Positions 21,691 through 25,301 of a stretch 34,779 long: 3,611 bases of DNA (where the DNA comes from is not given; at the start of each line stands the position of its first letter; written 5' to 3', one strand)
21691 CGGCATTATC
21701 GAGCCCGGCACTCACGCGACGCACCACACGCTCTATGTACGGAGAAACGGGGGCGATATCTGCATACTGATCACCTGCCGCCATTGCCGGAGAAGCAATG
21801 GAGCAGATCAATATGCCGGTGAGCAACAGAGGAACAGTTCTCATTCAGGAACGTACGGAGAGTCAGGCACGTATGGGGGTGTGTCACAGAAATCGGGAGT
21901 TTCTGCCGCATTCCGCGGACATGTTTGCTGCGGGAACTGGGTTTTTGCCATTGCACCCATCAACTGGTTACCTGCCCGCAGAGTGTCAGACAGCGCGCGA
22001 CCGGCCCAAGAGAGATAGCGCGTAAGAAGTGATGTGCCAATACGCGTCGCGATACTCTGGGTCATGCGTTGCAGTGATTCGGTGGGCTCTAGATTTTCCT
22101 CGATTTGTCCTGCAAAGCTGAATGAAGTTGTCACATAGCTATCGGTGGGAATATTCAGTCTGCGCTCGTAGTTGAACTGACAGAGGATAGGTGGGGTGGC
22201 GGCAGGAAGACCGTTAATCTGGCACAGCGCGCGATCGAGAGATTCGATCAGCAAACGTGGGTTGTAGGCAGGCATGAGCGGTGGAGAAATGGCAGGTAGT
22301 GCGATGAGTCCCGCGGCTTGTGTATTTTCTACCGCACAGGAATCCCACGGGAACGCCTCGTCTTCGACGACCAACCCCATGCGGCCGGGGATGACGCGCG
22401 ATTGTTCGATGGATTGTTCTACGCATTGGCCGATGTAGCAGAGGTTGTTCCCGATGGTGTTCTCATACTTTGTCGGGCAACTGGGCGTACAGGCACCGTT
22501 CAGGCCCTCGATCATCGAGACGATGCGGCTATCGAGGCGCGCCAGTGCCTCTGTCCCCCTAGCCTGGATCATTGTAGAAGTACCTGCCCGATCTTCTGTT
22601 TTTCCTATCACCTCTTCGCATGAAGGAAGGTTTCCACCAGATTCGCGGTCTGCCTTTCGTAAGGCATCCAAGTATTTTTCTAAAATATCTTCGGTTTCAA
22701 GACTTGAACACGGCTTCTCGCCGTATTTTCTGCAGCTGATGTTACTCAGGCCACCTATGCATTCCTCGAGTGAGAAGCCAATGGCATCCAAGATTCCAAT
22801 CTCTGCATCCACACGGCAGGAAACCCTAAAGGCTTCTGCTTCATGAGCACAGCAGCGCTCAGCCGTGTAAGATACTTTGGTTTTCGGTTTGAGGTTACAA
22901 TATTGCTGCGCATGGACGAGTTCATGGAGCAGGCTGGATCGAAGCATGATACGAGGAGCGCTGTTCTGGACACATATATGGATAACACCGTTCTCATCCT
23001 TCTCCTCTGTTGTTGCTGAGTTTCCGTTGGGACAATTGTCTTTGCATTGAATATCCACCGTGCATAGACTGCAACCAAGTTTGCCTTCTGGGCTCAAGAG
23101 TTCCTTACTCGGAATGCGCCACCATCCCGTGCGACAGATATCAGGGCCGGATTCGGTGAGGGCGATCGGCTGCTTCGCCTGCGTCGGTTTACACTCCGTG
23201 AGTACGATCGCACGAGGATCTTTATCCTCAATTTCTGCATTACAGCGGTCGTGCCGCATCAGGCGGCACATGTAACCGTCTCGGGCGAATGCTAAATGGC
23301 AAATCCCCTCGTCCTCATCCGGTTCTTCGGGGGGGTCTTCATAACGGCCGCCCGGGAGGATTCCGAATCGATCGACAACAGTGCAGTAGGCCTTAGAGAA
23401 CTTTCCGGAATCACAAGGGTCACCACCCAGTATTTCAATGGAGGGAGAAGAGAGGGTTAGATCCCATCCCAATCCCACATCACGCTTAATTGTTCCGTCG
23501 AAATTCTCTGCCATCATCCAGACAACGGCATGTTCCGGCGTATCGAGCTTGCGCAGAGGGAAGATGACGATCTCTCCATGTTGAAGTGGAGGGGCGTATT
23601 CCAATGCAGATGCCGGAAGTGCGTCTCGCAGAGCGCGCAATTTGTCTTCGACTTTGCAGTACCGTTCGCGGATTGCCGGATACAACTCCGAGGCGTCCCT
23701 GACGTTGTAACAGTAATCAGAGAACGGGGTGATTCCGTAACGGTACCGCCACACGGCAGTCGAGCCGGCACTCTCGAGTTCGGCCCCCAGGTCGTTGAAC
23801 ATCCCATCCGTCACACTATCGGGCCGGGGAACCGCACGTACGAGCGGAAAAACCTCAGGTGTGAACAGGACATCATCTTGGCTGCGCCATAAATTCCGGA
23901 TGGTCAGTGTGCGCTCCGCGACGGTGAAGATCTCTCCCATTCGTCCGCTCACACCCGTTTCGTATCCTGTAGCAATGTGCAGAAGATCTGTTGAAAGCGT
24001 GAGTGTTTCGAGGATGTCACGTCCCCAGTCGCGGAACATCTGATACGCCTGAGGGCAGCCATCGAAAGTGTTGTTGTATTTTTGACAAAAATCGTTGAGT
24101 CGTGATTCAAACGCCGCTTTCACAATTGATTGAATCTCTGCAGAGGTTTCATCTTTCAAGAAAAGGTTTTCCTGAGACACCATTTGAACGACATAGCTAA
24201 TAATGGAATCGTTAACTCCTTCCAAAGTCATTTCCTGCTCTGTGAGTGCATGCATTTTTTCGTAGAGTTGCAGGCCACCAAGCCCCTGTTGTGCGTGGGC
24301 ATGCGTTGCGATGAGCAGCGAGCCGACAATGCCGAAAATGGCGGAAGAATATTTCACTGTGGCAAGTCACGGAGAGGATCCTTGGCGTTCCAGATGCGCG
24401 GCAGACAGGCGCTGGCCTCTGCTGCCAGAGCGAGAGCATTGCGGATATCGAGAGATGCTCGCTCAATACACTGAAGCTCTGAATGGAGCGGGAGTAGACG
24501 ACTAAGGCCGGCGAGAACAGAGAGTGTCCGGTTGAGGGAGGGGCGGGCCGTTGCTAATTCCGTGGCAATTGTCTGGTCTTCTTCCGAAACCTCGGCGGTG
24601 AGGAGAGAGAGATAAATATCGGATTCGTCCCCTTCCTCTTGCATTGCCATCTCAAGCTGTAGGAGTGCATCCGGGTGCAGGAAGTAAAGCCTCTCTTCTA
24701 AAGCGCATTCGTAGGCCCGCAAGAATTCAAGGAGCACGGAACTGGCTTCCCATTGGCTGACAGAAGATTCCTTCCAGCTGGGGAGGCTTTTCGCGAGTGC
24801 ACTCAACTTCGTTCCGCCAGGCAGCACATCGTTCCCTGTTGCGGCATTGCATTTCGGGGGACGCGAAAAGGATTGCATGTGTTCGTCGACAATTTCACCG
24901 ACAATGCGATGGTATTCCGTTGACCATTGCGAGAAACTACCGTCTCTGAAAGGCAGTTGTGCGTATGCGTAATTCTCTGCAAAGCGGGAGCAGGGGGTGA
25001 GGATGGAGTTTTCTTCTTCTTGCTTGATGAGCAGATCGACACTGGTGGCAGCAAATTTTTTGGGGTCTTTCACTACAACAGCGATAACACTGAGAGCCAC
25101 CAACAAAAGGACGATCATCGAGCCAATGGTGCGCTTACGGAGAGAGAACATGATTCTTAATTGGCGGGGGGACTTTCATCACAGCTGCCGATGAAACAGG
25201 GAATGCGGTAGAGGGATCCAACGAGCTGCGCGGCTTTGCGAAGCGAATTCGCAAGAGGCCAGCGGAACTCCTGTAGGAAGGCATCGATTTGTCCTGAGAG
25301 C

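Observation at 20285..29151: Five-gene, translationally coupled operon encoding only exported, Cys-rich proteins of no recognisable family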

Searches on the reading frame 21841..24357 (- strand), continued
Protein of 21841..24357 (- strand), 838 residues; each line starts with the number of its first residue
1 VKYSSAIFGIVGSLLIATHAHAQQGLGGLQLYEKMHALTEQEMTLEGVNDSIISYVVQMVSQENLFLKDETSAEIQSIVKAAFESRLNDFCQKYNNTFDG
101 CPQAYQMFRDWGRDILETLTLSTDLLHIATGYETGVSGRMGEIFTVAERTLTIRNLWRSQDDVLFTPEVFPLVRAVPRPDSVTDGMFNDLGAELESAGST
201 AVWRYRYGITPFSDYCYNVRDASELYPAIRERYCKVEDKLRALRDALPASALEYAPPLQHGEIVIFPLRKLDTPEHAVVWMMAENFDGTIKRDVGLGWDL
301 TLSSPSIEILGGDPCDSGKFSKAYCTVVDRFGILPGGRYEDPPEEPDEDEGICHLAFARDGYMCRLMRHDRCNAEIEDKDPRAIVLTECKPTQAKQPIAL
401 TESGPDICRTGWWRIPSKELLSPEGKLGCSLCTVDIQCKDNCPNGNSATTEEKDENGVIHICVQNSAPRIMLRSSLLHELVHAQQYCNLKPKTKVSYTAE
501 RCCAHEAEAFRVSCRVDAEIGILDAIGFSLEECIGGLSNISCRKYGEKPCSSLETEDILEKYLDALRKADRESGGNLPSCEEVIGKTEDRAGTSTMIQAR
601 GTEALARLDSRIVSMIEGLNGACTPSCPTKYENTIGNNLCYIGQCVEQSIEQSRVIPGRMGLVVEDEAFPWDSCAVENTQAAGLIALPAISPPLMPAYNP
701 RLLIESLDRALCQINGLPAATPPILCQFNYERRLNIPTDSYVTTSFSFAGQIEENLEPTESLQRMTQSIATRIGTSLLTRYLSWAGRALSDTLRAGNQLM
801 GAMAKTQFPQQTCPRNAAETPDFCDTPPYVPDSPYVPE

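Call 52: search_protein_families(library=pfam, alignment_id=A5, max_evalue=0.1)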
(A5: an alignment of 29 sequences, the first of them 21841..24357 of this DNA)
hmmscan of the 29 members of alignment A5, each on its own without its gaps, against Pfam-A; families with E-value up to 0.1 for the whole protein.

A. member 1, window:21841-24357:- (838 aa): 2 families
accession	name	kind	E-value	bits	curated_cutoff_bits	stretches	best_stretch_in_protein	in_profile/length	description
PF09768.15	Peptidase_M76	-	0.0011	19.2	25.2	1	426-521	26-116/170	Peptidase M76 family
PF20573.4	DUF6782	-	0.061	13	27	0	461-517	79-138/241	Putative metallopeptidase family (DUF6782)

B. families by the number of members that match (of 29 scanned): 11 families
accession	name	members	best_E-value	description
PF20573.4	DUF6782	16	0.00042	Putative metallopeptidase family (DUF6782)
PF09768.15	Peptidase_M76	11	0.00019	Peptidase M76 family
PF12022.14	COG2_C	3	0.006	COG complex component, COG2, C-terminal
PF01753.24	zf-MYND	2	0.028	MYND finger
PF23528.1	Microp_apicomplexa_15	1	0.0037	Apicomplexa microprotein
PF23130.1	IcmW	1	0.0094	IcmW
PF10711.15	DUF2513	1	0.02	Hypothetical protein (DUF2513)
PF12169.13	DNA_pol3_gamma3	1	0.031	DNA polymerase III subunits gamma and tau domain III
PF00920.27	ILVD_EDD_N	1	0.049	Dihydroxy-acid/6-phosphogluconate dehydratase N-terminal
PF03589.19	Antiterm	1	0.063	Antitermination protein Q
PF12477.13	TraW_N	1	0.073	Sex factor F TraW protein N terminal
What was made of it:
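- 22603..23082 (-): Zincin-like domain of D (residues ~426-585). HELVH lies at residues 478-482 (nt 22912-22926), with a downstream conserved Glu506 in the motif '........'. In the member scan, 16/29 match DUF6782 and 11/29 match M76, all at E >= 1.9e-4 and none shown to reach the curated cutoff (call 52).
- On Peptidase M76 (Atp23) / DUF6782 zincins: The best E-values among 29 orthologues are 1.9e-4 and 4.2e-4 (call 52).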

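Call 53: search_protein_representatives(alignment_id=A5)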
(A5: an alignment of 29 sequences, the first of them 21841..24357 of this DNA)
Query: 29 sequences, 823 profile positions. Proteins with E-value up to 0.001 (for the whole library): 287; up to 1e-10: 247; up to 1e-30: 194. The best 150 are listed.
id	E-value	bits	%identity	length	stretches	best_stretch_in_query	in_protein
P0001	0.0e+00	1286.5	-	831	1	1-819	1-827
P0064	1.0e-264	896.8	-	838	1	21-819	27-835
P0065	2.5e-262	888.9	-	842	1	3-818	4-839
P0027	1.8e-257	872.8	-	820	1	1-808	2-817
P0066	2.2e-240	816.3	-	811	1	1-810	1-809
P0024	3.1e-239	812.5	-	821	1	1-822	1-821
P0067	2.0e-235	799.9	-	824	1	2-808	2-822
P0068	6.0e-235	798.3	-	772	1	1-767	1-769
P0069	1.0e-234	797.6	-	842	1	7-817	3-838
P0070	1.3e-234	797.2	-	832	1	6-818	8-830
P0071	1.7e-234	796.8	-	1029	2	398-817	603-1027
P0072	8.6e-223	758.1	-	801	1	27-817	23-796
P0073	2.4e-220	750.0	-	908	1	13-811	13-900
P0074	3.2e-218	743.0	-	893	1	4-818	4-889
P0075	2.7e-217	739.9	-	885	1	1-820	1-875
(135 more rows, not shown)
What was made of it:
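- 21841..24357 (-): Gene D (838 aa, GTG start). It has an AHA-type signal peptide and 33 Cys, an odd number. It is multidomain. The D profile finds 287 clusters at 50% identity (call 53).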

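Call 54: find_related_loci(query=A5, collection=genome_contigs, flank=9000)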
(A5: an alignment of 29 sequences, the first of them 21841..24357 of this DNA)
Query A5 (838 aa) in genome_contigs; peptide patterns used: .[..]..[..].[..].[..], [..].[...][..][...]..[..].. (x = any residue, [..] = any of these).
104 stretches matched a pattern; 67 encode a relative of the query (tblastn E <= 1e-3); 67 distinct loci.
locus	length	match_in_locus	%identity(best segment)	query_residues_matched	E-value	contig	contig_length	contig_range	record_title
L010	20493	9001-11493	92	1-832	0e+0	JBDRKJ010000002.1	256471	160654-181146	MAG: Candidatus Peregrinibacteria bacterium isolate MEGAHIT-group-1.70 k141_5393788, whole genome shotgun sequence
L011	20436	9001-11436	65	6-824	0e+0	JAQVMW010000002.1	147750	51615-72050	MAG: Candidatus Peribacteraceae bacterium isolate STF1_142 NODE_119_length_147750_cov_5.115829_Sandtown_F1, whole genome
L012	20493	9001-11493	65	1-832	0e+0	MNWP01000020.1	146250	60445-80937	MAG: Candidatus Peregrinibacteria bacterium CG1_02_54_53 cg1_0.2_scaffold_24_c, whole genome shotgun sequence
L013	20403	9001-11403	64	14-824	0e+0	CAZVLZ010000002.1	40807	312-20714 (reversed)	MAG TPA_asm: uncultured Candidatus Peribacteria bacterium isolate SRP263991_co1_524 genome assembly, contig: NODE_1013_l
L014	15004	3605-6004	63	24-824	0e+0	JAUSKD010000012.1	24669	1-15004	MAG: Candidatus Peribacter sp. isolate E14_metabat.bin.351 E14_k141_280420, whole genome shotgun sequence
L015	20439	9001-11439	62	1-824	0e+0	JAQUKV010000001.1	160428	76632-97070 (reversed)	MAG: Candidatus Peribacteraceae bacterium isolate STD1_115 NODE_165_length_160428_cov_10.431470_Sandtown_D1, whole genom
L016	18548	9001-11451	65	8-824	0e+0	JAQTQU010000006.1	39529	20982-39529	MAG: Candidatus Peribacteraceae bacterium isolate STB_147 NODE_2117_length_39529_cov_3.667783_Sandtown_B, whole genome s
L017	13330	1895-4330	40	20-825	3e-180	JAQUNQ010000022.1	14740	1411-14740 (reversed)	MAG: Candidatus Peribacteraceae bacterium isolate STD1_181 NODE_10169_length_14740_cov_2.679737_Sandtown_D1, whole genom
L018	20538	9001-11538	36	7-819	1e-168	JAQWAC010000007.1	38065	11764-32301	MAG: Candidatus Peribacteraceae bacterium isolate STF2_188 NODE_2214_length_38065_cov_3.333043_Sandtown_F2, whole genome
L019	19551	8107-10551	33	10-815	1e-119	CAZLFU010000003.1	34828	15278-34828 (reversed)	MAG TPA_asm: uncultured Candidatus Peribacteria bacterium isolate SRP150892_co2_1 genome assembly, contig: NODE_1507_len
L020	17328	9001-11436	30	1-815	5e-108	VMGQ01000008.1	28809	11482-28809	MAG: Candidatus Peregrinibacteria bacterium Greene1014_49 Greene101449_scaffold_1398, whole genome shotgun sequence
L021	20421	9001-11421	31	1-817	9e-107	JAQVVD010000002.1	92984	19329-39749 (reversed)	MAG: Candidatus Peribacteraceae bacterium isolate STF1_71 NODE_375_length_92984_cov_5.338747_Sandtown_F1, whole genome s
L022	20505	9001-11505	29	31-815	3e-106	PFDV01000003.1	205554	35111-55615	MAG: Candidatus Peregrinibacteria bacterium CG10_big_fil_rev_8_21_14_0_10_55_24 CG10_8_21_14_0.10_scaffold_79_c, whole g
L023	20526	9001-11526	30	1-834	3e-104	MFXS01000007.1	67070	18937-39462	MAG: Candidatus Peribacteria bacterium RIFCSPHIGHO2_01_FULL_55_13 rifcsphigho2_01_scaffold_1712, whole genome shotgun se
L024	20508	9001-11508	28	10-820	1e-102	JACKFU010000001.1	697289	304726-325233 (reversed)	MAG: Candidatus Peribacteria bacterium isolate HK-STAS-PATE-13 HK-STAS-PATE-13_1, whole genome shotgun sequence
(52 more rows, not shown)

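Call 85: search_protein_families(library=phrogs, proteins=[window:21841-24357:-], max_evalue=0.1)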
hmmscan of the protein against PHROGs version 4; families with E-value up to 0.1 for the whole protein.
window:21841-24357:- (838 aa): 2 families
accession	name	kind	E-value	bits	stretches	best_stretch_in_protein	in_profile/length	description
phrog_10499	-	unknown function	0.0038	18.6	1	440-494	46-100/149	-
phrog_16003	-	unknown function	0.026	15.8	1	416-495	31-106/158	-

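Call 97: search_protein_families(library=padloc, proteins=[window:21841-24357:-], max_evalue=0.1)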
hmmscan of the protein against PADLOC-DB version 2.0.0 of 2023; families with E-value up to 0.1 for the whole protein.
window:21841-24357:- (838 aa): 0 families

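Call 102: search_dna_similar(query=window:21841-24357:-, collection=plasmids, mode=protein, max_evalue=0.001, max_rows=5)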
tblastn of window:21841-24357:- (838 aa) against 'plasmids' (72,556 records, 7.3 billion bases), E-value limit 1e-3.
No match.

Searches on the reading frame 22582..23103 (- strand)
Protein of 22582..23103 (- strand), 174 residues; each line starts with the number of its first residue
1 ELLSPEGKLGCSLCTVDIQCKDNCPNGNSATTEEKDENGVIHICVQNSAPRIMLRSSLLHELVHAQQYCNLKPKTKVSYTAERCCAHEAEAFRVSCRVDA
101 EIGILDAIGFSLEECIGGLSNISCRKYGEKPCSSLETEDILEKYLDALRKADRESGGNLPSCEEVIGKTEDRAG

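Call 79: find_homologous_proteins(query=A10, max_evalue=0.01)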
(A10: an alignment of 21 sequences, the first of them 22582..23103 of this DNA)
Query A10 (21 sequences): 1079 candidates shared short words with the query, none scored E <= 0.01.
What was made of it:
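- Tried and rejected: A profile of the D zincin domain returned nothing at all, not even known orthologues, so it is uninformative (call 79).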

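Call 82: search_solved_structures(query=A10, max_evalue=10, show_alignments=3)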
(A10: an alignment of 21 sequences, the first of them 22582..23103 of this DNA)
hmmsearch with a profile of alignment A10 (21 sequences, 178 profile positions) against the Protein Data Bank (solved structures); distinct sequences matched with E-value up to 10: 0.

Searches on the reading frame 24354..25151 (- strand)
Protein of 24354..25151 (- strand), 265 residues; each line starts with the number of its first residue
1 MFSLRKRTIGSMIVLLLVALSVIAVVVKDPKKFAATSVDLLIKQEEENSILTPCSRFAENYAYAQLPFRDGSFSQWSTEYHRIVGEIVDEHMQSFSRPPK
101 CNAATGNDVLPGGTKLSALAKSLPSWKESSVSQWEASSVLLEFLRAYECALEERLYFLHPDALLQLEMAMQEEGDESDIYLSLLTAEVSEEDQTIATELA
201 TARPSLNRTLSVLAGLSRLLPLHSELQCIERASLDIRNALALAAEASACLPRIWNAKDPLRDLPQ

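Call 3: search_protein_families(library=pfam, proteins=[window:24354-25151:-], max_evalue=1)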
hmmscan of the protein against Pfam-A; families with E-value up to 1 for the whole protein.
window:24354-25151:- (265 aa): 0 families

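Call 4: search_protein_families(library=ncbifam, proteins=[window:24354-25151:-], max_evalue=1)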
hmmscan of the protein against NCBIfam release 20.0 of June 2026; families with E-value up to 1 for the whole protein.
window:24354-25151:- (265 aa): 0 families

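Call 46: search_solved_structures(query=A3, max_evalue=5)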
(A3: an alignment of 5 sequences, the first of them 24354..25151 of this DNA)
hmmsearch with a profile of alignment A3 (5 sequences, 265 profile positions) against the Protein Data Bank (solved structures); distinct sequences matched with E-value up to 5: 0.

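Call 84: search_protein_families(library=pfam, alignment_id=A9, max_evalue=0.1)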
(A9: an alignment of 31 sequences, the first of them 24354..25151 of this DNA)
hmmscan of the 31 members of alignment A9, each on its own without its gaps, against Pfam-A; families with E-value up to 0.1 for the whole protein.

A. member 1, window:24354-25151:- (265 aa): 0 families

B. families by the number of members that match (of 31 scanned): 3 families
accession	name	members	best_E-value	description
PF20432.4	Xre-like-HTH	1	0.06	Antitoxin Xre-like helix-turn-helix domain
PF24611.2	Spectrin_Anc-1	1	0.073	Nuclear anchorage protein 1, spectrin-like repeat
PF08279.18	HTH_11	1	0.086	HTH domain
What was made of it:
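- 24354..25151 (-): Gene C (265 aa). It is a bitopic protein with an uncleaved N-terminal membrane anchor (about residues 12-27, nt 25071-25118). It has 5 conserved Cys, an odd number. No family hit (calls 3, 4, 46, 84).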

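Call 85: search_protein_families(library=phrogs, proteins=[window:24354-25151:-], max_evalue=0.1)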
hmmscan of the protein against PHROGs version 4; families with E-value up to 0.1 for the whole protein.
window:24354-25151:- (265 aa): 0 families

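Call 97: search_protein_families(library=padloc, proteins=[window:24354-25151:-], max_evalue=0.1)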
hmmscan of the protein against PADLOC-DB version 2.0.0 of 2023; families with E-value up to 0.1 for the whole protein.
window:24354-25151:- (265 aa): 0 families
